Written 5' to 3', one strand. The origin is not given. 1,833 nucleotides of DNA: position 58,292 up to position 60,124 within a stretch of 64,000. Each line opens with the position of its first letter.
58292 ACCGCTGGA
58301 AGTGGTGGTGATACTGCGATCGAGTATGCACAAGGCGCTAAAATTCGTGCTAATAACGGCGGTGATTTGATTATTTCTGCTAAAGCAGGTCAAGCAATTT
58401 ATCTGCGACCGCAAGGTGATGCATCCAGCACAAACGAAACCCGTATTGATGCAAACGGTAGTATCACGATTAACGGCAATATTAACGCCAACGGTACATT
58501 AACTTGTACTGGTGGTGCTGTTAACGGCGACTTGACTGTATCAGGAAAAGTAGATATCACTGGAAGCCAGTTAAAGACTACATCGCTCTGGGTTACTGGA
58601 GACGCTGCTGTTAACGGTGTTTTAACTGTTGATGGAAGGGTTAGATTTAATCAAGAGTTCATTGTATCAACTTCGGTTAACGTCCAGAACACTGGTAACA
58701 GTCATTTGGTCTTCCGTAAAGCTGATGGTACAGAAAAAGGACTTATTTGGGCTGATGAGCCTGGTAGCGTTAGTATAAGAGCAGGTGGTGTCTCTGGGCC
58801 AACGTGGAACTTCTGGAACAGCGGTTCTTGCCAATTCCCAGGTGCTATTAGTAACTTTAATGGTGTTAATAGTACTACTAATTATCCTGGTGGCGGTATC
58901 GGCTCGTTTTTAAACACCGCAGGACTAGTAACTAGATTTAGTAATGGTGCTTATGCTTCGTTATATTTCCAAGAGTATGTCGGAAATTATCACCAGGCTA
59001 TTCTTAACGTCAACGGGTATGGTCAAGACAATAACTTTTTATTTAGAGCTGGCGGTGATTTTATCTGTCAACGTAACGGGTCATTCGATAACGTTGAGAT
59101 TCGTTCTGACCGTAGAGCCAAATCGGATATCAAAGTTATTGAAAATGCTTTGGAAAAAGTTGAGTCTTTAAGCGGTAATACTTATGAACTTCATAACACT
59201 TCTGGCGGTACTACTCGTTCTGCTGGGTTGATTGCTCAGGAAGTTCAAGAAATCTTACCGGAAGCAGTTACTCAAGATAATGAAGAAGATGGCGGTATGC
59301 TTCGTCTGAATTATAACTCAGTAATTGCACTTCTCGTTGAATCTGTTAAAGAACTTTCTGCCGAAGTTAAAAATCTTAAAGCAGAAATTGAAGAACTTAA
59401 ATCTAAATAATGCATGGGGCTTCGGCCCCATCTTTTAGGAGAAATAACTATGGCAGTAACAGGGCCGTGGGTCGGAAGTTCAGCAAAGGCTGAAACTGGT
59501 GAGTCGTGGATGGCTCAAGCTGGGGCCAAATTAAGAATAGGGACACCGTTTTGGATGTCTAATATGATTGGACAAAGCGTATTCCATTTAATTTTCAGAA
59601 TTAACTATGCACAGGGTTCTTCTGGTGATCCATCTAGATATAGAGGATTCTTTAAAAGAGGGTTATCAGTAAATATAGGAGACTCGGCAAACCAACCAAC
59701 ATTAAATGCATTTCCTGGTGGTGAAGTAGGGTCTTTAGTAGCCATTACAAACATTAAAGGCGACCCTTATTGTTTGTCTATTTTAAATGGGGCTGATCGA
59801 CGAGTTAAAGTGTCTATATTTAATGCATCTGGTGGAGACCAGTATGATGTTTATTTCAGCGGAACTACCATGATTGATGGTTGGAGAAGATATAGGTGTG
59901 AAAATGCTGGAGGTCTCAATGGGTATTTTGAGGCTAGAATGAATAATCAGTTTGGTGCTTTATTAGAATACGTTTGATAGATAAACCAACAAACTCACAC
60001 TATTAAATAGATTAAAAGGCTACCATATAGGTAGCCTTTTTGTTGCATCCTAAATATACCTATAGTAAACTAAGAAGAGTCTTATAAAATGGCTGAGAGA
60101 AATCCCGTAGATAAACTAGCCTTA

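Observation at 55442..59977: gp37 with a C-terminal auto-chaperone domain followed by a gp38 with a T2-type attachment domain and a novel non-GRM C-terminus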

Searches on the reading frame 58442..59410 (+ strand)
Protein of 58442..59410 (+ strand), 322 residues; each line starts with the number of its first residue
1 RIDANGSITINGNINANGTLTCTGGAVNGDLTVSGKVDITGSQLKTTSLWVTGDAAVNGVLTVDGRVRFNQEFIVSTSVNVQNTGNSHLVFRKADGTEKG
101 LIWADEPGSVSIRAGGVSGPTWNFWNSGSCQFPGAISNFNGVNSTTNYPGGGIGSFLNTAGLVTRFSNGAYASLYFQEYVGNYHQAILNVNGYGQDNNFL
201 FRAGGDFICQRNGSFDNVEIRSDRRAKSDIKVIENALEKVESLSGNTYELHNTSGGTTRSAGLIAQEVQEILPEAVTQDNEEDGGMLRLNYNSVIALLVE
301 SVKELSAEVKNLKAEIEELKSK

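Call 14: search_solved_structures(query=window:58442-59410:+, max_evalue=0.01, show_alignments=3)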
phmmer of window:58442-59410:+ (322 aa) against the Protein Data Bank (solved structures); distinct sequences matched with E-value up to 0.01: 1.
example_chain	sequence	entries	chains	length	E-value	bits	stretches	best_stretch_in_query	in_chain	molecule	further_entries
6f45_A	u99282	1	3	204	4.8e-14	55.6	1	217-320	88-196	Long tail fiber distal subunit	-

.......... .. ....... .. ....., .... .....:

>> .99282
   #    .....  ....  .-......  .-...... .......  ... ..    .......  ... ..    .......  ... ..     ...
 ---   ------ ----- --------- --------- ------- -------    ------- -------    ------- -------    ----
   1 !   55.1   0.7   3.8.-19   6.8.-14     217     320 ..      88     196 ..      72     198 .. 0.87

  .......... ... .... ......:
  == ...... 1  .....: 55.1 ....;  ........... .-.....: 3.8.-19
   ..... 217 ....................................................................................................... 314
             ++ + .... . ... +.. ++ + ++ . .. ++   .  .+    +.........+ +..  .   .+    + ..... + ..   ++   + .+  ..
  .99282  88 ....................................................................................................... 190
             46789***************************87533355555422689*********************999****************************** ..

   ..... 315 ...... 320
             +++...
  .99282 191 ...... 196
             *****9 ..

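Call 75: search_protein_families(library=ncbifam, proteins=[window:58442-59407:+], max_evalue=0.01)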
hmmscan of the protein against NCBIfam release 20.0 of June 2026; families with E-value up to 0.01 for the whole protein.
window:58442-59407:+ (322 aa): 0 families

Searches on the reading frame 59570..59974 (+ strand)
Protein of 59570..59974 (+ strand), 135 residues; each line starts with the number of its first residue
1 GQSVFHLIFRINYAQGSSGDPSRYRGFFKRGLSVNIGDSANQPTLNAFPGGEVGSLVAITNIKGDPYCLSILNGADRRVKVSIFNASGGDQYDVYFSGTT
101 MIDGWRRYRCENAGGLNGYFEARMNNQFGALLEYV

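Call 15: find_homologous_proteins(query=window:59570-59974:+, max_evalue=0.001)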
Query window:59570-59974:+ (135 aa): 4 proteins with E <= 0.001 among 11 candidates.
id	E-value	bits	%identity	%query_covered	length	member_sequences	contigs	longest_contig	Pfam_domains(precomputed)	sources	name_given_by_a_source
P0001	2.3e-78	279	92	100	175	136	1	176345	PF21721.4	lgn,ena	-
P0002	1.2e-76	273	90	100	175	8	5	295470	PF21721.4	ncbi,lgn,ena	ncbi:hypothetical protein ACVURN_004500 [Klebsiella pneumoniae]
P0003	9.3e-75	267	87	100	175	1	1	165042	PF21721.4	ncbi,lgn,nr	ncbi:TPA: hypothetical protein RRI82_004535 [Klebsiella pneumoniae]|nr:hypothetical protein [Klebsie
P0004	4.4e-50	187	65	100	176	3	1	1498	PF21721.4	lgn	-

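Call 31: search_protein_representatives(protein=window:59570-59974:+)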
Query: 135 residues. Proteins with E-value up to 0.001 (for the whole library): 4; up to 1e-10: 1; up to 1e-30: 1. The best 4 are listed.
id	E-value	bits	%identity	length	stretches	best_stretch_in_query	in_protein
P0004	1.4e-50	187.1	66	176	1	1-135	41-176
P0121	1.1e-07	48.2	31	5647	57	44-99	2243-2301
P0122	1.4e-07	47.9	31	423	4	80-121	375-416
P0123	1.1e-06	44.9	41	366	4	16-57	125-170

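Call 80: search_protein_families(library=pfam, proteins=[P0122, P0123], max_evalue=0.01)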
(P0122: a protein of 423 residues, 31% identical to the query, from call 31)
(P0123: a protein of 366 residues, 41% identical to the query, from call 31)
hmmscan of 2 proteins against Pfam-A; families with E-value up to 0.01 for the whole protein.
P0122 (423 aa): 7 families
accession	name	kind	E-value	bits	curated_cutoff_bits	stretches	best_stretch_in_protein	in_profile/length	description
PF17996.7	CE2_N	-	1.9e-13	50.9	27.9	1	202-283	4-83/108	Carbohydrate esterase 2 N-terminal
PF16990.11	CBM_35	-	1.4e-08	35.5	28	0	106-172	54-118/121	Carbohydrate binding module (family 35)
PF18883.6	AC_1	-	1.5e-06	28.6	27.1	0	15-59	55-100/114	Autochaperone Domain Type 1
PF03422.21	CBM_6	-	2.8e-05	24.9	28.9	0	226-297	45-123/125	Carbohydrate binding module (family 6)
PF20620.4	DUF6805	-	5e-05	24.1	27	0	351-388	56-97/133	Family of unknown function (DUF6805)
PF07472.16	PA-IIL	-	9.7e-05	23.1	21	0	356-405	12-59/107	Fucose-binding lectin II (PA-IIL)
PF23494.1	bPH_10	-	0.0012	18.7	27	0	63-156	32-121/151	YqeB-like bacterial PH domain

P0123 (366 aa): 2 families
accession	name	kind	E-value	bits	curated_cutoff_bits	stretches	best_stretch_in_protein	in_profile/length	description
PF14192.12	DUF4314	-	6.9e-13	48.8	27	0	321-359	28-63/69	Domain of unknown function (DUF4314)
PF14999.11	Shadoo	-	0.0037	17.8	27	0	139-184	69-113/133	Shadow of prion protein, neuroprotective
